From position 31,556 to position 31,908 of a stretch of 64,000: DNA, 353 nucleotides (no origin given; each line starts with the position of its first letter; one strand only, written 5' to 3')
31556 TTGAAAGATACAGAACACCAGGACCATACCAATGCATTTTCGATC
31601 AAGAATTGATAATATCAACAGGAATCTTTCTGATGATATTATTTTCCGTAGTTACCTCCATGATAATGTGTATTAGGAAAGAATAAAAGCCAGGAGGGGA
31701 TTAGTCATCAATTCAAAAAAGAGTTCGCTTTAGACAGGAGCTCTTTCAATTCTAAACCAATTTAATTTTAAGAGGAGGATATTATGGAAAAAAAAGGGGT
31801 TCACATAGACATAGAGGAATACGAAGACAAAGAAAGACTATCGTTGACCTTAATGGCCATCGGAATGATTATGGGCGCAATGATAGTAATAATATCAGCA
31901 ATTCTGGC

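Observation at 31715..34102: Three copies of a conserved ~40-nt hairpin element placed just after stop codons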

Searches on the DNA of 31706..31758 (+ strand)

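Call 34: build_rna_model(alignment_id=A2, structure=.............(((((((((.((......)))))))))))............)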
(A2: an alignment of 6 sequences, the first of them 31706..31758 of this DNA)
Model R1 built from alignment A2 (6 sequences, 54 columns); structure: as given.
model positions 52; base pairs 11; branch points 0; effective number of sequences 6; information 0.99 bits per position. Calibrated on 0.2 Mb of random sequence (short: E-values are rough).
structure used (alignment columns):
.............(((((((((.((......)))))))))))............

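Call 35: search_with_rna_model(model_id=R1, source=window, filters=off, max_evalue=10, show_alignments=0)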
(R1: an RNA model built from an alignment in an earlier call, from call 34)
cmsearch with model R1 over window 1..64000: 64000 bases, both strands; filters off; matches with E-value up to 10: 62.
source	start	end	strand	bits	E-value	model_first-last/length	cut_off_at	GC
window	34060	34111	+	64.4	4.4e-15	1-52/52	no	0.44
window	32159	32211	+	63.2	9.8e-15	1-52/52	no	0.43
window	31706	31758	+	62.4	1.6e-14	1-52/52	no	0.36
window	34071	34099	-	15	0.31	13-41/52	no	0.52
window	28796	28832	-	14.8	0.35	1-52/52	no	0.27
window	25423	25462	+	13.9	0.62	1-52/52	no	0.17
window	55880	55909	+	13.4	0.86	1-52/52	no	0.23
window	57898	57938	+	13.2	1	1-52/52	no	0.24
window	47767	47806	+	13.1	1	1-52/52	no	0.32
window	15416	15450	-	13.1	1.1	1-52/52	no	0.17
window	57564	57604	+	13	1.1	1-52/52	no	0.27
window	7535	7573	-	12.5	1.6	1-52/52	no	0.33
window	5345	5377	-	12.4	1.7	1-52/52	no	0.24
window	36928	36954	+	12.3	1.8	1-52/52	no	0.19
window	3152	3188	-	12.1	2.1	1-52/52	no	0.27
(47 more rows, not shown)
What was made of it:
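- Checked: A, B and C score 62-64 bits with model R1, against 15 bits or less for anything else in the 64 kb (call 35).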

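Call 36: search_with_rna_model(model_id=R1, sources=[L012, L018, L022, L024, L025, L028, L029, L030], filters=off, max_evalue=10)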
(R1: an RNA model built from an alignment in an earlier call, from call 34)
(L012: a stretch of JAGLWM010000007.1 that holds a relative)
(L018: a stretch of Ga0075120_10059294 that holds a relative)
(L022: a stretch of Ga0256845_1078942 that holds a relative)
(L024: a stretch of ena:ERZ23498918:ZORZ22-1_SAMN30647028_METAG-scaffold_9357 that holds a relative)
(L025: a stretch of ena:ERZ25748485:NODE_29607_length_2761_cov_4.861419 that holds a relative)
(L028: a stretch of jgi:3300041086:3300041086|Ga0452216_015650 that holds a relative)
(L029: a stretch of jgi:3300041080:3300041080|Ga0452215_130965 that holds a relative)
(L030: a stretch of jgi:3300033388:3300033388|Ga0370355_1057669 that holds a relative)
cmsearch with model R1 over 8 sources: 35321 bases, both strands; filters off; matches with E-value up to 10: 25.
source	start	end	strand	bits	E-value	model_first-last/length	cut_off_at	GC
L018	1395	1447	+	64.2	2.8e-15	1-52/52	no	0.36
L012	5178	5229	+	63.5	4.2e-15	1-52/52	no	0.48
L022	1110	1162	+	59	8.1e-14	1-52/52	no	0.47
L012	2336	2383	+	25.9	0.00015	1-52/52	no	0.48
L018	1406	1435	-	16.1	0.086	13-41/52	no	0.47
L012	5189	5217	-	15.1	0.16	13-41/52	no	0.45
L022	1122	1150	-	15.1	0.16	13-41/52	no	0.48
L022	692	724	+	13.8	0.36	1-52/52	no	0.27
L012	3160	3208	+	13.8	0.37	1-52/52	no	0.41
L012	4898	4941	+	12.5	0.89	1-52/52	no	0.32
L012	7962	7994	+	12.3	0.96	1-52/52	no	0.27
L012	3947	3983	+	11.7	1.4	1-52/52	no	0.24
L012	1874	1909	+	11.5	1.7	1-52/52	no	0.11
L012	7149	7184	+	10.8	2.6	1-52/52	no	0.31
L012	1049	1100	+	10.3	3.6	1-52/52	no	0.27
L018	1483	1527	-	10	4.4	1-52/52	no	0.27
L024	2833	2875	+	9.8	5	1-52/52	no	0.26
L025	448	490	+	9.8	5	1-52/52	no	0.26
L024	2370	2415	+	9.7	5.4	1-52/52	no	0.17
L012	4712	4740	+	9.6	5.7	1-52/52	no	0.24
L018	652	695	-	9.6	5.7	1-52/52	no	0.3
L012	6328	6370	+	9.2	7.3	1-52/52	no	0.26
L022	318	351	+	9.1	8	1-52/52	no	0.32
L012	1561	1602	+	8.9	8.6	1-52/52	no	0.33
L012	591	614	+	8.9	9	1-52/52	no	0.46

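Call 46: search_with_rna_model(model_id=R1, sources=[L031, L032, L033, L034, L035, L036], filters=off, max_evalue=1, show_alignments=8)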
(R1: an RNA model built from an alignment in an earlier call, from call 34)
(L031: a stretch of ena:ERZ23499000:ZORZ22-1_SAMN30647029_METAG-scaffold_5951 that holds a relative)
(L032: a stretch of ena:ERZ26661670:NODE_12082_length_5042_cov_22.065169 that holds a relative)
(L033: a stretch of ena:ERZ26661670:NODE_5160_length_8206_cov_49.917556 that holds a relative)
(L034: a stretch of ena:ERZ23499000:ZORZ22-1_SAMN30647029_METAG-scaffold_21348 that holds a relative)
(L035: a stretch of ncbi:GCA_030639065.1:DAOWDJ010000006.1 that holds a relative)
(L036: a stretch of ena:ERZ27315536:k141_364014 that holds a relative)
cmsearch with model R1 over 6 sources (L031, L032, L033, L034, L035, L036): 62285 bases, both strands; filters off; matches with E-value up to 1: 11.
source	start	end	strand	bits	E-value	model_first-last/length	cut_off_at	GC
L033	676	729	+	43.7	2.7e-09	1-52/52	no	0.39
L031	4406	4457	+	40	2.9e-08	1-52/52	no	0.37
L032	1294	1345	+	40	2.9e-08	1-52/52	no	0.37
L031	2490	2540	+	35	7.5e-07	1-52/52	no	0.39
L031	992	1043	+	33.5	2e-06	1-52/52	no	0.38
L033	40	68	+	33.1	2.6e-06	13-41/52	no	0.48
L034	2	30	+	33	2.7e-06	13-41/52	no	0.52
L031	2489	2540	-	21.3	0.0053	1-52/52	no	0.38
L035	4560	4609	+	16.7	0.099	1-52/52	no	0.18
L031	4406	4458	-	14.2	0.52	1-52/52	no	0.36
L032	1294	1346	-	14.2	0.52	1-52/52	no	0.36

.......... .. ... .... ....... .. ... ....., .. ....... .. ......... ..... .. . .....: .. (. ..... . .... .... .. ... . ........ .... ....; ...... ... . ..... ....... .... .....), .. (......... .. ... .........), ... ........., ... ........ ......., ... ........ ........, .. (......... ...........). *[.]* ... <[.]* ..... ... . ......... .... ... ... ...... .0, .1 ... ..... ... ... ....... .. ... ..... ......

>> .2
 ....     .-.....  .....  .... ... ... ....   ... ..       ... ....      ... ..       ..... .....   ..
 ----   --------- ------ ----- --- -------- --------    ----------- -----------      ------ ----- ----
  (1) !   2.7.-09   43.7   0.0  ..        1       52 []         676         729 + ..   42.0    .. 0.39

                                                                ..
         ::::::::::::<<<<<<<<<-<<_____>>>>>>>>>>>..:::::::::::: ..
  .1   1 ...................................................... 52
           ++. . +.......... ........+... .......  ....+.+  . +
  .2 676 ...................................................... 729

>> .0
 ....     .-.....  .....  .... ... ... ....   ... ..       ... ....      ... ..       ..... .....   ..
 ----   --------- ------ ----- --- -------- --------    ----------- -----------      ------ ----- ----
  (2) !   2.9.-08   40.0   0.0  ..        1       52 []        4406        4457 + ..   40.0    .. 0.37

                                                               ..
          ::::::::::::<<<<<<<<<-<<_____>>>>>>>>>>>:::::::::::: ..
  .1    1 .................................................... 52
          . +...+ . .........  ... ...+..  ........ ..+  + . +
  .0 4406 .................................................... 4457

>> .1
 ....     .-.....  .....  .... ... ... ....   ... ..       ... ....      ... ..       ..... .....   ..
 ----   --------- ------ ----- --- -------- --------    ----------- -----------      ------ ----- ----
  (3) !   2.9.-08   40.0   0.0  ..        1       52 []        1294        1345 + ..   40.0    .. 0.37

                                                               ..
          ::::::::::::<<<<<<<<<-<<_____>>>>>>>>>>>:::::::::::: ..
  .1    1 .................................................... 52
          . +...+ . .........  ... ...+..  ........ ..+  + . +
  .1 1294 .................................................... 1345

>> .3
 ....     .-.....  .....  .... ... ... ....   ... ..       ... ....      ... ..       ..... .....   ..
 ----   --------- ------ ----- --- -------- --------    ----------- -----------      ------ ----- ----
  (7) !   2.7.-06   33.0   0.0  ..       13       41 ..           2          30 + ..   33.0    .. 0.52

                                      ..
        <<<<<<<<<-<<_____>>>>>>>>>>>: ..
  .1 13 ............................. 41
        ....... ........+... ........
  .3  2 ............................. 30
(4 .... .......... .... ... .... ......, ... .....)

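Call 70: search_with_rna_model(model_id=R1, sources=[L039, L036, L035], filters=off, max_evalue=1, show_alignments=4)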
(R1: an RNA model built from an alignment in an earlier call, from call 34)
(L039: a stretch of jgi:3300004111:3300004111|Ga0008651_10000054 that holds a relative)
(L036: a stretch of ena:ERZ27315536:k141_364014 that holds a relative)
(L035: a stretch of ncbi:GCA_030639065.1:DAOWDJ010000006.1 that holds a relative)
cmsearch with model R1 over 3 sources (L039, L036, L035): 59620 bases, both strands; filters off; matches with E-value up to 1: 2.
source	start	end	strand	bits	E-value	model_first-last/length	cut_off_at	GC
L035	4560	4609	+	16.7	0.094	1-52/52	no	0.18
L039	1892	1939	+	14.6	0.37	1-52/52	no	0.52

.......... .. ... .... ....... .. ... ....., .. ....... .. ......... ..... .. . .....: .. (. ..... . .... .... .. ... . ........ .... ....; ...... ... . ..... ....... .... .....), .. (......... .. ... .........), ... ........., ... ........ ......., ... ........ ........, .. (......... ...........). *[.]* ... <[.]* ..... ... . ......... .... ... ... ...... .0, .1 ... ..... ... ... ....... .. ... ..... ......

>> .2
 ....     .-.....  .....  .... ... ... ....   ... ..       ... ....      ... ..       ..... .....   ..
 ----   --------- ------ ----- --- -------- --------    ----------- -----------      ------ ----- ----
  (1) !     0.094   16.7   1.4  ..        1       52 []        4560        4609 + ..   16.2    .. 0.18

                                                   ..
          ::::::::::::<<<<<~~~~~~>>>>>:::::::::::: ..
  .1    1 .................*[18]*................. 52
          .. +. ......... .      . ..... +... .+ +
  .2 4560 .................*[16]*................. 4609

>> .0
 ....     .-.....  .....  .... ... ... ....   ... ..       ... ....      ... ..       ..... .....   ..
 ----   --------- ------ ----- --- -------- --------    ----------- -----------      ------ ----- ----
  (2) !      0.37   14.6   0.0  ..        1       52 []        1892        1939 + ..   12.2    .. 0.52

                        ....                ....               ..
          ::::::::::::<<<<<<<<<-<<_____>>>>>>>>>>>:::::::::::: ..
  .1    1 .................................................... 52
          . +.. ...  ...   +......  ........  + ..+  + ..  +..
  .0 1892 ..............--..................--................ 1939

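Call 80: build_rna_model(alignment_id=A6, structure=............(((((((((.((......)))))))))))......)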
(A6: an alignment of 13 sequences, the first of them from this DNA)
Model R2 built from alignment A6 (13 sequences, 47 columns); structure: as given.
model positions 45; base pairs 11; branch points 0; effective number of sequences 13; information 0.921 bits per position. Calibrated on 0.2 Mb of random sequence (short: E-values are rough).
structure used (alignment columns):
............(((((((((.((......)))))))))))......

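Call 81: search_with_rna_model(model_id=R2, sources=[window, L012, L018, L022, L031, L033], filters=off, max_evalue=2)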
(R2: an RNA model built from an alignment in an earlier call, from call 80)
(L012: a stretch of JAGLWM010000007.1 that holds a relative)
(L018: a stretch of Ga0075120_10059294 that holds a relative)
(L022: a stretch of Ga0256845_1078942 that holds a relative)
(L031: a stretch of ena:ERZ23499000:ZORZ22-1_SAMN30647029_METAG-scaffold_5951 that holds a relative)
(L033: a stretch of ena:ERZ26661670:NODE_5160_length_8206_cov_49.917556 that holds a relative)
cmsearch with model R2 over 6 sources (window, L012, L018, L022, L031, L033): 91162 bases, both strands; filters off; matches with E-value up to 2: 28.
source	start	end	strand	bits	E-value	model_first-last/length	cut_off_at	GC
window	34061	34105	+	55.8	7.9e-11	1-45/45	no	0.49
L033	677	721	+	54.2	2e-10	1-45/45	no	0.4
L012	5179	5223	+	54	2.2e-10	1-45/45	no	0.51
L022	1112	1156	+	52.9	4e-10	1-45/45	no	0.44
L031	4407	4451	+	51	1.2e-09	1-45/45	no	0.4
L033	29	73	+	50.2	1.8e-09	1-45/45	no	0.49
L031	993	1037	+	48.9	3.7e-09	1-45/45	no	0.42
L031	2490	2534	+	48.8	4e-09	1-45/45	no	0.44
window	32160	32205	+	46.6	1.4e-08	1-45/45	no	0.46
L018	1396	1441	+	46.1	1.8e-08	1-45/45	no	0.37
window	31707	31752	+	44.5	4.5e-08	1-45/45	no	0.35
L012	2333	2377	+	39.4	7.7e-07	1-45/45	no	0.53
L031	2495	2539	-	22.9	0.0085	1-45/45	no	0.42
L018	1401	1446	-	21.3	0.02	1-45/45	no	0.39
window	34066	34110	-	19.9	0.045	1-45/45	no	0.49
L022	1117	1161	-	19.6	0.054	1-45/45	no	0.49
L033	34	78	-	19.1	0.07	1-45/45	no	0.4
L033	682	726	-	18.8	0.081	1-45/45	no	0.4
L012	5184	5228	-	17.7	0.15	1-45/45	no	0.49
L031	998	1042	-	17.3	0.19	1-45/45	no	0.4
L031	4412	4456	-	15.9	0.41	1-45/45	no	0.4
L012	2338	2382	-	14.1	1.2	1-45/45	no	0.47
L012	3161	3202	+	13.6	1.6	1-45/45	no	0.48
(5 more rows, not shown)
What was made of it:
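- Checked: They score 44.5-55.8 bits with model R2, against 15.6 bits or less (call 81).
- Tried and rejected: Two covariance models, run with filters off, found nothing in the window beyond A, B and C (calls 35, 81).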
